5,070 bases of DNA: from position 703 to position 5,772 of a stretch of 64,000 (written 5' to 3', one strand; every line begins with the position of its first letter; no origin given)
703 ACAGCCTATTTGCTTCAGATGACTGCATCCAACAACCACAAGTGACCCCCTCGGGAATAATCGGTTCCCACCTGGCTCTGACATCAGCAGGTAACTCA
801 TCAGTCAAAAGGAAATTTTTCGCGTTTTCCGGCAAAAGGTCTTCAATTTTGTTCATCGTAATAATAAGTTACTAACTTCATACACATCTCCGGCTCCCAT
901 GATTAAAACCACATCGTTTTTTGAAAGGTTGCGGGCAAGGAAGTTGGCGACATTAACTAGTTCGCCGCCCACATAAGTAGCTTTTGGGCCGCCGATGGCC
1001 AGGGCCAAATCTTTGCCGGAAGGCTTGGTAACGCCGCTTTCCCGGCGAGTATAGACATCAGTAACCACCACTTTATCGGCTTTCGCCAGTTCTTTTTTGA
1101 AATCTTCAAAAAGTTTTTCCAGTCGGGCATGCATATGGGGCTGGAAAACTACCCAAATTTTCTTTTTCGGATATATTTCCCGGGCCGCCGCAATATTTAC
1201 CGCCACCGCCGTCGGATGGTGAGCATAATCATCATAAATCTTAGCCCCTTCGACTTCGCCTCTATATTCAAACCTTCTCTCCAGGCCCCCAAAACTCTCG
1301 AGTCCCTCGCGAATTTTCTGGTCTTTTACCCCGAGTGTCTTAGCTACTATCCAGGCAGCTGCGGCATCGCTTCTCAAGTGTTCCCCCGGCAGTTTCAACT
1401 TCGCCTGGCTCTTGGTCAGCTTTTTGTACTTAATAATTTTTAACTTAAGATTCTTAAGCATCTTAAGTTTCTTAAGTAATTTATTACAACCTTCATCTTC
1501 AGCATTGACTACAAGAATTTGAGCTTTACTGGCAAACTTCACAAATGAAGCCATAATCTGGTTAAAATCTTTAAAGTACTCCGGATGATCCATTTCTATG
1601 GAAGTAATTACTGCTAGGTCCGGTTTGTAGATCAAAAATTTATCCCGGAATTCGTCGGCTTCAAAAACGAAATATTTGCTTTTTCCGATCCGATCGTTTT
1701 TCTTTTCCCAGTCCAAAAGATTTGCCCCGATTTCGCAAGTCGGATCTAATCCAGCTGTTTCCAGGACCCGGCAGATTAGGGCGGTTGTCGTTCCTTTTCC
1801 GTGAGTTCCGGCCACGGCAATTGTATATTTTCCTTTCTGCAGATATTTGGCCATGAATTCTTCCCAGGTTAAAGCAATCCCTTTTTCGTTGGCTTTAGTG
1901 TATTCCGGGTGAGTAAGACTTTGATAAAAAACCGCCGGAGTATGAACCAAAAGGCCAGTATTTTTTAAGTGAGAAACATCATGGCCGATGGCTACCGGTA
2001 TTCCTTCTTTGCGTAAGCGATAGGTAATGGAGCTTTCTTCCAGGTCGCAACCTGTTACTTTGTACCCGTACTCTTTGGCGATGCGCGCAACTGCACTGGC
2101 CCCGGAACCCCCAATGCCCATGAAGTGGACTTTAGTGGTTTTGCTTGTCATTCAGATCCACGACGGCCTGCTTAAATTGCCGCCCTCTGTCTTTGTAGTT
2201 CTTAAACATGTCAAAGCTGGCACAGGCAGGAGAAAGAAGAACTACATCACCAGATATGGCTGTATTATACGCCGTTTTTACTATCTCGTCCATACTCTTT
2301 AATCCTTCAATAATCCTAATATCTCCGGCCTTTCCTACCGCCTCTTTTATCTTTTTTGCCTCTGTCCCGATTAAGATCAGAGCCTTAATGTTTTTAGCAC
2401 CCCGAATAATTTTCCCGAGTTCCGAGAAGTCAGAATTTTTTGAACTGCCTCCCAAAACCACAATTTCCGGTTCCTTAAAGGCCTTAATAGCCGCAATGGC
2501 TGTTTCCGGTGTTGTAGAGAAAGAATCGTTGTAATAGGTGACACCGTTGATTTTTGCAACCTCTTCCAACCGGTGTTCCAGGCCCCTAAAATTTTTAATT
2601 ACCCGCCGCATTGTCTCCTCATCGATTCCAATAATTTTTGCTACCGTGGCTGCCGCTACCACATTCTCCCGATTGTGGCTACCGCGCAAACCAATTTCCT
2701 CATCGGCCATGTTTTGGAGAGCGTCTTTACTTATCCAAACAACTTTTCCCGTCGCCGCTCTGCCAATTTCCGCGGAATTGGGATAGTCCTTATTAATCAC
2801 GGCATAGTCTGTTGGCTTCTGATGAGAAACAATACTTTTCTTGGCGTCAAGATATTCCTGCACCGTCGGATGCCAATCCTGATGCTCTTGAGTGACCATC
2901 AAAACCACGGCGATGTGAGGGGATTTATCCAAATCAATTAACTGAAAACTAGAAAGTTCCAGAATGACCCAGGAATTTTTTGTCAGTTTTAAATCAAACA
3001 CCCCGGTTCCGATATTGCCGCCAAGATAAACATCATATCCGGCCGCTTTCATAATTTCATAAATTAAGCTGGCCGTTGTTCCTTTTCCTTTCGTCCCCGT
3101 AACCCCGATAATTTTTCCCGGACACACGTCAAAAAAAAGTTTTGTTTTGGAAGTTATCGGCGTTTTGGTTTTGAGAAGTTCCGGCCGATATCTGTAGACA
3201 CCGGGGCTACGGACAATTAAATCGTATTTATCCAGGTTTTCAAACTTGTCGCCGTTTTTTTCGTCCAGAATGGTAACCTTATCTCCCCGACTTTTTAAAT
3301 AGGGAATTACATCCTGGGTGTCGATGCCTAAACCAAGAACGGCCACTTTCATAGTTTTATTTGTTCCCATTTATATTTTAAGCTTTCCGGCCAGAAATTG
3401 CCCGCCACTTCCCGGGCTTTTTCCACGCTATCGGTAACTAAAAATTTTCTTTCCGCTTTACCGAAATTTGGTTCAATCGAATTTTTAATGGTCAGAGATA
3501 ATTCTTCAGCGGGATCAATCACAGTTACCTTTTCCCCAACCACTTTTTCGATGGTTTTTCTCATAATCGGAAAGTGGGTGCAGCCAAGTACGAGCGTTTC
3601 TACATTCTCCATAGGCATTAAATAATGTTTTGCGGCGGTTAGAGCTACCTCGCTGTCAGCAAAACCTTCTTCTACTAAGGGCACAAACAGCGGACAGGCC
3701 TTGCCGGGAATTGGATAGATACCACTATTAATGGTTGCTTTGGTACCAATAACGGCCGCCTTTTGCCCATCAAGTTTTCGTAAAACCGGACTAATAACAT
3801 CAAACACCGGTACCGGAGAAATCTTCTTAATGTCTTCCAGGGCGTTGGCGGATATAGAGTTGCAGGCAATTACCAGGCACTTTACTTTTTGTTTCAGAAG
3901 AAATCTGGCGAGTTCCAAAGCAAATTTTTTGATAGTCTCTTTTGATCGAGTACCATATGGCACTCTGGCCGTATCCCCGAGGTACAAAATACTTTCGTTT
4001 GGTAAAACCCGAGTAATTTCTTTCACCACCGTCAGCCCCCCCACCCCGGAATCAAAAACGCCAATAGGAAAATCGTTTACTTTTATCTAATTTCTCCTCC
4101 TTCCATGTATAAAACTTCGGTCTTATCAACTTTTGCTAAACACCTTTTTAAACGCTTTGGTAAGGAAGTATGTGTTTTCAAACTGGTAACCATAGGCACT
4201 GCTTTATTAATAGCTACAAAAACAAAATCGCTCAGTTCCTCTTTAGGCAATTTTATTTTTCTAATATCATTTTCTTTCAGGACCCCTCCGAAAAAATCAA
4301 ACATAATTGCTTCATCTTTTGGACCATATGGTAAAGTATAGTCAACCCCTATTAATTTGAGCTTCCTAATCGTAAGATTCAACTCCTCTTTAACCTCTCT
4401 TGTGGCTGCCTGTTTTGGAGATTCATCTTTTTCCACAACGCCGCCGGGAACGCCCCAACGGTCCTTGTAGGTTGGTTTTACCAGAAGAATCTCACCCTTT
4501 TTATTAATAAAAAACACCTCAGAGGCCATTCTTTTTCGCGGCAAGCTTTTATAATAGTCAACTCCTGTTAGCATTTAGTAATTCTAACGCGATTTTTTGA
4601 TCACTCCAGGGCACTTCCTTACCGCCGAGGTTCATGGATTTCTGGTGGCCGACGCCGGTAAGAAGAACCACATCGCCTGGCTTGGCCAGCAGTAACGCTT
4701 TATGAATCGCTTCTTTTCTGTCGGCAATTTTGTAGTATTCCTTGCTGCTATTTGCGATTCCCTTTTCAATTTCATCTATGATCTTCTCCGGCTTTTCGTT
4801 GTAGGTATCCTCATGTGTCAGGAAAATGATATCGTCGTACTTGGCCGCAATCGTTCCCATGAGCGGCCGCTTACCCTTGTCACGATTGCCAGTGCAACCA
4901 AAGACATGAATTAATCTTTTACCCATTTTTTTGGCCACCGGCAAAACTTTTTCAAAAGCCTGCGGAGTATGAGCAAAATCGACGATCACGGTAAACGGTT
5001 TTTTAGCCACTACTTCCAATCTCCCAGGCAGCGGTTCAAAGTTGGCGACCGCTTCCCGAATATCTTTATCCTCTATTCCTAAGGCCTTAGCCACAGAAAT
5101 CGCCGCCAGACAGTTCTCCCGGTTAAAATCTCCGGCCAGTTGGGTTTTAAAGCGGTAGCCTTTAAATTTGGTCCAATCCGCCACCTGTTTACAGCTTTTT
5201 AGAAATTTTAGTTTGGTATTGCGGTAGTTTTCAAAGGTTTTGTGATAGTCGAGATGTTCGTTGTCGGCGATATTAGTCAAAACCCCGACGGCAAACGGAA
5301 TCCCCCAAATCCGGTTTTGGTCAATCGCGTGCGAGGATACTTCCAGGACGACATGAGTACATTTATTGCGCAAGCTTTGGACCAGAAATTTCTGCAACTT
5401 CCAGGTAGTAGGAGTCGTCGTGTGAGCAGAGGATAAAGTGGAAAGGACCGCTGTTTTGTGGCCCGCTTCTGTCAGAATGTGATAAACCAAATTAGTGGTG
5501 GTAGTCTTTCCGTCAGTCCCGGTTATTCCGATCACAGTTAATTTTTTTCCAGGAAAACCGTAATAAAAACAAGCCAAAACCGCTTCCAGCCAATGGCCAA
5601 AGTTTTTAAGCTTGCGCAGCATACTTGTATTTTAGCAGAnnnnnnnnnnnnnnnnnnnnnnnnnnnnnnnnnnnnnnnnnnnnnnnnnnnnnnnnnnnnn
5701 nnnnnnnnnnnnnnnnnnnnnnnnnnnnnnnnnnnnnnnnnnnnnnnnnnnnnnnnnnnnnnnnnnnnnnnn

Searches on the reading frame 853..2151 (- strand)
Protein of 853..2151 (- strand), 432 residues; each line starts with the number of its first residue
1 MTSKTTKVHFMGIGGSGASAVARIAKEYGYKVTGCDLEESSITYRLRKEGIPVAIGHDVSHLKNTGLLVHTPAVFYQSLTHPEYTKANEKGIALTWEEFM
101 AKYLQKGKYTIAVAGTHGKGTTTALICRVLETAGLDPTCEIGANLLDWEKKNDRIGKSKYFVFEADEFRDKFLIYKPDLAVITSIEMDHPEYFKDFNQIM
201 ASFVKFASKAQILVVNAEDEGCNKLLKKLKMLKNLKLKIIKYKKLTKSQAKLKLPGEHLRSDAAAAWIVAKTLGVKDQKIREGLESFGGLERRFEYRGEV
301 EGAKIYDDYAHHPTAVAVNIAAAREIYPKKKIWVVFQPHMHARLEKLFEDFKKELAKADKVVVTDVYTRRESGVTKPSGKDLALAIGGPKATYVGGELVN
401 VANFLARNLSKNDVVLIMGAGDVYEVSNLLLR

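Call 10: search_protein_families(library=pfam, proteins=[window:853-2151:-], max_evalue=0.001)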
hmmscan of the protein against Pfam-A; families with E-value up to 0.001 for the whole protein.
window:853-2151:- (432 aa): 3 families
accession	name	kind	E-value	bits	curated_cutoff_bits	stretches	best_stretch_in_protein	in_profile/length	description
PF02875.26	Mur_ligase_C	-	3.5e-20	73.6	28.4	1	292-421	1-127/127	Mur ligase, glutamate ligase domain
PF01225.30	Mur_ligase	-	3.3e-17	63.1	21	1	7-102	1-89/95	Mur ligase family, catalytic domain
PF08245.18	Mur_ligase_M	-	3.7e-14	53.6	24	1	113-248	1-151/200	Mur ligase middle domain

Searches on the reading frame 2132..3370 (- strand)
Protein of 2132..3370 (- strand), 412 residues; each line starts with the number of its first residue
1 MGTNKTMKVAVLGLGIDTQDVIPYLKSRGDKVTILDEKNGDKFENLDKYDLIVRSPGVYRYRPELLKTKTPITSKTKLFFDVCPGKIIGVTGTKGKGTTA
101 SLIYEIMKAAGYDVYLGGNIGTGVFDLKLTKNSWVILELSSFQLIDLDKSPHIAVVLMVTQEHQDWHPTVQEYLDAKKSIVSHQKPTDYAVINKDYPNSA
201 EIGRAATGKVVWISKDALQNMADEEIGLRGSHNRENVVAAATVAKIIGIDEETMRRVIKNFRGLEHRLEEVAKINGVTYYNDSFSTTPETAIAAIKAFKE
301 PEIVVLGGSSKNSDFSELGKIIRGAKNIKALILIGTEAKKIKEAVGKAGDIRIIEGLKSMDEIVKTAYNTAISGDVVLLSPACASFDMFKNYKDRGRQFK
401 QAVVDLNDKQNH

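Call 10: search_protein_families(library=pfam, proteins=[window:2132-3370:-], max_evalue=0.001)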
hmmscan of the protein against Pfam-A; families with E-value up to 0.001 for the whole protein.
window:2132-3370:- (412 aa): 3 families
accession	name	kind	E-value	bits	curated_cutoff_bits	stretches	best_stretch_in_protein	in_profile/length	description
PF08245.18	Mur_ligase_M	-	2.9e-22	80.1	24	1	90-216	1-148/200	Mur ligase middle domain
PF02875.26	Mur_ligase_C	-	1.7e-15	58.4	28.4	1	266-383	1-127/127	Mur ligase, glutamate ligase domain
PF21799.2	MurD-like_N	-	0.00032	21.4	27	0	8-40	2-34/88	Mur ligase MurD-like, N-terminal domain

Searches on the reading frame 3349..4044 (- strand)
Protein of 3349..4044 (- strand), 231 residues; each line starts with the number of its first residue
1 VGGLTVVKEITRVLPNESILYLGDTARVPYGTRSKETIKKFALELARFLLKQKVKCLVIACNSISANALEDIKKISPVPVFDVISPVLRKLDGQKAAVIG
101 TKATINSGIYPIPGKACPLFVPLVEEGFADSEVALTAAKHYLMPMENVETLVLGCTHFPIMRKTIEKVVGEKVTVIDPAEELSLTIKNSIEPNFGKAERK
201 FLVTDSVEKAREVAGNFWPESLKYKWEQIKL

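Call 10: search_protein_families(library=pfam, proteins=[window:3349-4044:-], max_evalue=0.001)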
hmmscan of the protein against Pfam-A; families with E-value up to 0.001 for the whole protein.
window:3349-4044:- (231 aa): 1 family
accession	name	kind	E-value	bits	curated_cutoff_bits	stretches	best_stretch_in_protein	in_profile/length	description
PF01177.27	Asp_Glu_race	-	5.9e-19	69.1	31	1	9-180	19-205/211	Asp/Glu/Hydantoin racemase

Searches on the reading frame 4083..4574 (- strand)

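Call 10: search_protein_families(library=pfam, proteins=[window:4083-4574:-], max_evalue=0.001)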
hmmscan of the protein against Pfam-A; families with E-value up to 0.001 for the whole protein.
window:4083-4574:- (163 aa): 2 families
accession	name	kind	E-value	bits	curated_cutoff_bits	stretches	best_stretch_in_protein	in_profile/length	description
PF00293.34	NUDIX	-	1.4e-17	64.4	21.1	1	16-125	4-118/134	NUDIX domain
PF22327.2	Nudt16-like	-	5.6e-09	36.6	27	1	26-143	21-140/161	U8 snoRNA-decapping enzyme-like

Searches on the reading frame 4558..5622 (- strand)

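Call 10: search_protein_families(library=pfam, proteins=[window:4558-5622:-], max_evalue=0.001)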
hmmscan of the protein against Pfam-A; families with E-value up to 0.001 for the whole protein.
window:4558-5622:- (354 aa): 2 families
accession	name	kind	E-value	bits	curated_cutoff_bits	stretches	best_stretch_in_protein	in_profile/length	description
PF08245.18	Mur_ligase_M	-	2.7e-35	122.6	24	1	33-145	1-114/200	Mur ligase middle domain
PF02875.26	Mur_ligase_C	-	3e-31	109.3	28.4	1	200-324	1-126/127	Mur ligase, glutamate ligase domain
